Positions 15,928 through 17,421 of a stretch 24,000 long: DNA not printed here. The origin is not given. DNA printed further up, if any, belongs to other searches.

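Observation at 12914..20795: ynj-like cluster rebuilt around a membrane-tethered disulfide reductase: candidate uncharacterised import/redox/lipid-transfer system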

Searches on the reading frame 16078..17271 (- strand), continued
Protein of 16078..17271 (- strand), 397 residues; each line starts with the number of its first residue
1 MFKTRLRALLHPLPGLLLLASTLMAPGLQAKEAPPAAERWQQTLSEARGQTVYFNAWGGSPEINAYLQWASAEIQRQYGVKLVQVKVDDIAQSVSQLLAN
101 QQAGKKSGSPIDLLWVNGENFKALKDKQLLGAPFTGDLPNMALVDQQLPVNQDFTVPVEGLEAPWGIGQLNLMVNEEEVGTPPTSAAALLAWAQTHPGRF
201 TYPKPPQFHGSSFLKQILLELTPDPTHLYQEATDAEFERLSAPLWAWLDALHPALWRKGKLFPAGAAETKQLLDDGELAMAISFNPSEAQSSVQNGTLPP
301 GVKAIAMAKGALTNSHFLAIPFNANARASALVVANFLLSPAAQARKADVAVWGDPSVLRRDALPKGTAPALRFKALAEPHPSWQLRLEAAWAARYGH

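Call 82: predict_structure(alignment_id=A6)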
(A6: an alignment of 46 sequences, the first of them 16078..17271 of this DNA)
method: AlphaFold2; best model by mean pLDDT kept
length: 397 residues; sequences in the alignment: 46
mean_pLDDT: 87.3   pTM: 0.82
mean pLDDT of the five models: 87.3, 85.4, 84.9, 82.2, 81.8
residues with pLDDT >= 90: 240; 70-90: 111; 50-70: 22; < 50: 24
segments of 3 or more residues with pLDDT < 50: 1-5, 7-21, 26-28
pLDDT, mean of each block of 10 residues (from residue 1): 43 45 51 82 97 89 93 98 92 94 93 92 94 94 90 88 91 89 95 97 89 95 94 97 98 96 88 92 74 70 85 90 97 98 90 88 77 82 94 92
secondary structure, 60 per line:
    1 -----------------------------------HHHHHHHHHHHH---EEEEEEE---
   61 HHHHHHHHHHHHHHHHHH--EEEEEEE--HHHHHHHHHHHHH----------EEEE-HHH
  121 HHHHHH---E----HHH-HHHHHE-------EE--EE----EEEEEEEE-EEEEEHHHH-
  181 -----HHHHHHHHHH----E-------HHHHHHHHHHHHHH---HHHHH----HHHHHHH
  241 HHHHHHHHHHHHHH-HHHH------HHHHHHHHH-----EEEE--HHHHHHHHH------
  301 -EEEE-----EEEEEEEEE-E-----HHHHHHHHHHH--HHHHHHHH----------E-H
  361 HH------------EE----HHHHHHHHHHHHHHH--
elements in order: H36-47 E51-57 H61-78 E81-87 H90-102 E113-116 H118-126 H139-143 E162-169 E171-175 H176-179 H186-195 H208-221 H225-229 H234-254 H256-259 H266-274 E280-283 H286-294 E302-305 E311-319 H327-337 H340-347 H381-395

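Call 90: fold_search(model_id=the predicted structure, library=pdb)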
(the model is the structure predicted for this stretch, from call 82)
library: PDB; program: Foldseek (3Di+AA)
matches with E <= 10: 1561; with E <= 0.001: 947
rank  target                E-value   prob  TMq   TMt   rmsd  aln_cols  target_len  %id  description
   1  4r6y                  6.1e-15  1.00  0.63  0.77   4.0       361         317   19  Crystal structure of solute-binding protein stm0429 from salmonella enterica subsp. enterica serovar typhimurium str. lt (released 2014-09-10)
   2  7xjm_A                5.7e-14  1.00  0.58  0.69   5.1       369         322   15  Structure of VcPotD1 in complex with spermidine (released 2023-04-26)
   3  4gl0                  6.7e-14  1.00  0.59  0.70   4.8       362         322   16  Putative spermidine/putrescine ABC transporter from Listeria monocytogenes (released 2012-08-22)
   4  7xjn_C                1.1e-13  1.00  0.59  0.71   4.9       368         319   15  Structure of VcPotD1 in complex with norspermidine (released 2023-04-26)
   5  2pt2                  1.4e-13  1.00  0.61  0.75   4.5       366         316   15  Structure of FutA1 with Iron(II) (released 2007-07-10)
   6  7f6r                  1.7e-13  1.00  0.61  0.70   5.2       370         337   16  Crystal structure of metal-citrate-binding mutant (S164A) protein (MctA) of ABC transporter in apo state (released 2021-12-01)
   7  2owt                  1.9e-13  1.00  0.61  0.75   4.4       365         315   15  Crystal structure of Bordetella pertussis holo ferric binding protein with bound synergistic carbonate anion (released 2008-02-26)
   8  4euo                  2.2e-13  1.00  0.57  0.69   5.9       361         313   16  Structure of Atu4243-GABA sensor (released 2012-11-21)
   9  5t1p_F                2.4e-13  1.00  0.64  0.76   4.7       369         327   14  Crystal structure of the putative periplasmic solute-binding protein from Campylobacter jejuni (released 2016-09-07)
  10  3pu5                  2.6e-13  1.00  0.64  0.77   4.2       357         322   15  The crystal structure of a putative extracellular solute-binding protein from Bordetella parapertussis (released 2010-12-22)
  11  7xjm_D                3.0e-13  1.00  0.58  0.69   5.0       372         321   16  Structure of VcPotD1 in complex with spermidine (released 2023-04-26)
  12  7f6f_A                3.1e-13  1.00  0.59  0.68   5.7       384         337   16  Crystal structure of metal-citrate-binding protein (MctA) of ABC transporter endogenously bound to Mg2+-citrate comple (released 2021-12-01)
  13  7f6e_C                3.7e-13  1.00  0.57  0.66   6.0       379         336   16  Crystal structure of metal-citrate-binding protein (MctA) of ABC transporter endogenously bound to Mg2+-citrate comple (released 2021-12-01)
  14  4edp_A                4.4e-13  1.00  0.63  0.78   4.2       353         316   14  1.85 Angstrom resolution crystal structure of an ABC transporter from Clostridium perfringens ATCC 13124 (released 2012-04-11)
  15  7xjm_C                4.4e-13  1.00  0.58  0.70   5.2       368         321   15  Structure of VcPotD1 in complex with spermidine (released 2023-04-26)
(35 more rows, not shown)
